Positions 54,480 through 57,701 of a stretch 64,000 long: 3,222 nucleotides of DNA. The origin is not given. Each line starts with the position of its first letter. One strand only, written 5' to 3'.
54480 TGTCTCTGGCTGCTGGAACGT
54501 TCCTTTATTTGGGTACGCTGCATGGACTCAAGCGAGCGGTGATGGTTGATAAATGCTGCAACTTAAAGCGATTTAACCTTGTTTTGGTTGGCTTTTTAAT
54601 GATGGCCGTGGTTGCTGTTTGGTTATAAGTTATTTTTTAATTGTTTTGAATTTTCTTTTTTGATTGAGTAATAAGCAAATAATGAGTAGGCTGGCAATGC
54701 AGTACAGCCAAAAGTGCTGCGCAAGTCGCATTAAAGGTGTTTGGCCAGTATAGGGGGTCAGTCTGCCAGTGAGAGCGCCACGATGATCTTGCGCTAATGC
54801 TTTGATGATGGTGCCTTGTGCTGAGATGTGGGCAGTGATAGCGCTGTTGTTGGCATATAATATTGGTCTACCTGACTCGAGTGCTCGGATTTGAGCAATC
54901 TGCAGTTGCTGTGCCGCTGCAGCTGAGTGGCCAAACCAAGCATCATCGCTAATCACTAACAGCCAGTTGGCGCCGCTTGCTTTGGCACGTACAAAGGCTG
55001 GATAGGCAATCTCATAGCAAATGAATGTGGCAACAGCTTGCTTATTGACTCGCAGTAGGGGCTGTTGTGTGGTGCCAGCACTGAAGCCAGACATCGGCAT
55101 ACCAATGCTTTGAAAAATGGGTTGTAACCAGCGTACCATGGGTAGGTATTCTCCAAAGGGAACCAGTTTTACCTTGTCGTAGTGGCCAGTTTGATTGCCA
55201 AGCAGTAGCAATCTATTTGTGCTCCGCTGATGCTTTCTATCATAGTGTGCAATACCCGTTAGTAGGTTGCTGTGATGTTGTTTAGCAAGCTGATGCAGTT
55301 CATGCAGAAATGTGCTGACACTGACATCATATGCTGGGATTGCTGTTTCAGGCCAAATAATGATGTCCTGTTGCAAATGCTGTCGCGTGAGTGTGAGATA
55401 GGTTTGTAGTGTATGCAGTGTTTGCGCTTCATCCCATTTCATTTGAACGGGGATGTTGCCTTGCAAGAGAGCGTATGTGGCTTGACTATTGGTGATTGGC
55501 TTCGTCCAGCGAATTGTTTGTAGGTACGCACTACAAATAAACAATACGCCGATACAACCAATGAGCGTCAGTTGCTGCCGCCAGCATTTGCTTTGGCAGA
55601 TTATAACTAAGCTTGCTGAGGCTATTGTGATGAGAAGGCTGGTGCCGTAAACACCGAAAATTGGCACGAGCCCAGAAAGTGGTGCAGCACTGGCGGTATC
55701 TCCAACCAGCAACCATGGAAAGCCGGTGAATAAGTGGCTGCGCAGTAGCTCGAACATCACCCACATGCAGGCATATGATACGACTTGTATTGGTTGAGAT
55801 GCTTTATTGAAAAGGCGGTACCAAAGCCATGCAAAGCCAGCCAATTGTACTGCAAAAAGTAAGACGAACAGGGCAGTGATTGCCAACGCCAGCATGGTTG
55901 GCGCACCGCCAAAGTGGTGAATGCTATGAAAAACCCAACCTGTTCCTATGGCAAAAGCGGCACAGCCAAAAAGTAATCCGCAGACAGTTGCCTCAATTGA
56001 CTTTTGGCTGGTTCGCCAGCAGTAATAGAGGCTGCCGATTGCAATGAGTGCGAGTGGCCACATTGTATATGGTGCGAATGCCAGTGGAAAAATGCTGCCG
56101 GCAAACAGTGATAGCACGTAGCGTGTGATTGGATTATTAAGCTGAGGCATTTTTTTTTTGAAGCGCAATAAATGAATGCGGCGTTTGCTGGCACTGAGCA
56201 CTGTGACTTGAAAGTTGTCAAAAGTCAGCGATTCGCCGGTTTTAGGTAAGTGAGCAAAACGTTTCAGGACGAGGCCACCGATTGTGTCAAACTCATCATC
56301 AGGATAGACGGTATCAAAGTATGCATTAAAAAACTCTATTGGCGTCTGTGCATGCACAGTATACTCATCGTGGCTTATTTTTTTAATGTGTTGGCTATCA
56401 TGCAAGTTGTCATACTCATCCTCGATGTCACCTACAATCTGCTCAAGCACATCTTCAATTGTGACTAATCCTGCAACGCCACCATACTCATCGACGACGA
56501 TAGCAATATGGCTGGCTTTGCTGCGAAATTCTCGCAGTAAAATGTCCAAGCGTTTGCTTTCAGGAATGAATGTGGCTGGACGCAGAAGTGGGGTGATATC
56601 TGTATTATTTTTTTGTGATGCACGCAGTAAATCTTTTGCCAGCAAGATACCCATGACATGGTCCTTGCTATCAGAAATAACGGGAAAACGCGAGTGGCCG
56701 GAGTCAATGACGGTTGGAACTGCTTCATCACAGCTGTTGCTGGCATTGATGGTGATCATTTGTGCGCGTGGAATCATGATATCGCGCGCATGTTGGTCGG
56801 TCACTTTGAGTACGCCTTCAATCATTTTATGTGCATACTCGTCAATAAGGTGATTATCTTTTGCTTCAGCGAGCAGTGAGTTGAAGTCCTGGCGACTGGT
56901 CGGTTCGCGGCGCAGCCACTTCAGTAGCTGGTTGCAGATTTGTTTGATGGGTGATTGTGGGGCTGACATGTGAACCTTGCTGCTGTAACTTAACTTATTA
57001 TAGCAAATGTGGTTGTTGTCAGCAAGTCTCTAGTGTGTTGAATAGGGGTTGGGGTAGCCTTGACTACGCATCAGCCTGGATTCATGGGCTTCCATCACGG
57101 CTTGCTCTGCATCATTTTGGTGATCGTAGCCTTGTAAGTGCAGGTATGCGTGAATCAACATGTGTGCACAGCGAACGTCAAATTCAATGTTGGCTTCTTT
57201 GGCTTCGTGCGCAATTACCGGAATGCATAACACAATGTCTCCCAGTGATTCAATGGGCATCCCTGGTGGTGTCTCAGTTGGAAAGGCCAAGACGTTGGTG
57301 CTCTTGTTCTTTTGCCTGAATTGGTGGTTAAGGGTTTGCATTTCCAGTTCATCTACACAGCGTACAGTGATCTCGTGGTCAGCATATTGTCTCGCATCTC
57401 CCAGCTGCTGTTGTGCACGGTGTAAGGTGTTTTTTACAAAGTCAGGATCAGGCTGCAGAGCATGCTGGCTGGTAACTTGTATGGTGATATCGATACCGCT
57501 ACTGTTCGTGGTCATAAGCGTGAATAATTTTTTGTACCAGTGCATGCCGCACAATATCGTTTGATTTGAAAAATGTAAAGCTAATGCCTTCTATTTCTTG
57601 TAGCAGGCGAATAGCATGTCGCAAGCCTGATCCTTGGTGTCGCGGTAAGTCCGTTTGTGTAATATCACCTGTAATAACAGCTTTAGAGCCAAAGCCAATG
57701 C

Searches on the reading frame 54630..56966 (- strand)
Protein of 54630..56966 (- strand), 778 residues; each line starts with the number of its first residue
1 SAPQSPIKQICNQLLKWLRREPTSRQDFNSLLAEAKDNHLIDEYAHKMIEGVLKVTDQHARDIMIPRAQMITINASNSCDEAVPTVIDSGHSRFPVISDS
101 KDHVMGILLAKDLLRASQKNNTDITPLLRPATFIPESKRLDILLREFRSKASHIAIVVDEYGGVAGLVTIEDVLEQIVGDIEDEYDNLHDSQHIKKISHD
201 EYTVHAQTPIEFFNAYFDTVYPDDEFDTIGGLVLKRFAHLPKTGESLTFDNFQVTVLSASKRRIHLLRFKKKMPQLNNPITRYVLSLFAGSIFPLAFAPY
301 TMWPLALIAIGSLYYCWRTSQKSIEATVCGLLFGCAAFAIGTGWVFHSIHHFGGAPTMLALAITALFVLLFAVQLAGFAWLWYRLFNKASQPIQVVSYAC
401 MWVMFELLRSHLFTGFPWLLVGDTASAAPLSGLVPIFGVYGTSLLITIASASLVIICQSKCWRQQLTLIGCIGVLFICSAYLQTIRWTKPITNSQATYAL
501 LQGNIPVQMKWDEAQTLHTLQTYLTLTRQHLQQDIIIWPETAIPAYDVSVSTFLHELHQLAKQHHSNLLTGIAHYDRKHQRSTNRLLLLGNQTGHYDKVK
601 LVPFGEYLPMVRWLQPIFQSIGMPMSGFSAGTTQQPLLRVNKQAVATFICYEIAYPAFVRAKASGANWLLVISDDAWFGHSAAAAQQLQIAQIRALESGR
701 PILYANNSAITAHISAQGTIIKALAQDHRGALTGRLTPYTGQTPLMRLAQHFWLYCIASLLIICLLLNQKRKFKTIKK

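Call 74: search_protein_families(library=ncbifam, proteins=[window:54630-56966:-], max_evalue=1e-10)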
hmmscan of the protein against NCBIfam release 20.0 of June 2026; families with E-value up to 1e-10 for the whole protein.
window:54630-56966:- (778 aa): 6 families
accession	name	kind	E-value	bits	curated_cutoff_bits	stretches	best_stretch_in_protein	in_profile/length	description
NF011675.0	PRK15094.1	equivalog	4.9e-86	288.7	379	1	16-268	25-278/292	CNNM family magnesium/cobalt transport protein CorC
TIGR00546.1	lnt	equivalog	2.1e-82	277.4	132.9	1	333-719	1-394/395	apolipoprotein N-acyltransferase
TIGR03520.1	GldE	subfamily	2.4e-57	194.9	376.05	1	37-271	170-407/408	gliding motility-associated protein GldE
NF008604.1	PRK11573.1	equivalog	8.9e-30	103.9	475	1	21-273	167-420/428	hypothetical protein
NF052568.1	PolamExpPaeASal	equivalog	1.7e-26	93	500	1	19-264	171-417/424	polyamine export protein PaeA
NF008934.0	PRK12291.1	equivalog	5.8e-20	72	427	1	436-712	144-407/419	apolipoprotein N-acyltransferase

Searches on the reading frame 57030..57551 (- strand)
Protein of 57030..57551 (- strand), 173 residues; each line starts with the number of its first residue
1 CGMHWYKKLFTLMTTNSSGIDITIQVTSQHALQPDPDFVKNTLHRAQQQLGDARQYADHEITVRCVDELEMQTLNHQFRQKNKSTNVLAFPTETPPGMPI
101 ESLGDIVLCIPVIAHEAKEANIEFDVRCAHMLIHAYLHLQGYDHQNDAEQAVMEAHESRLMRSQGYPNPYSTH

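Call 74: search_protein_families(library=ncbifam, proteins=[window:57030-57551:-], max_evalue=1e-10)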
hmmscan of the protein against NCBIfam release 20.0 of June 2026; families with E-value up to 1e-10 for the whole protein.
window:57030-57551:- (173 aa): 2 families
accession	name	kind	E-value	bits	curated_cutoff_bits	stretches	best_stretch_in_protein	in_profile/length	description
TIGR00043.2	TIGR00043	equivalog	6.2e-36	123.2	45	1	44-166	15-144/146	rRNA maturation RNase YbeY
NF010570.0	PRK13963.1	equivalog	1.6e-33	116.2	274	1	54-170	145-260/261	rRNA maturation RNase YbeY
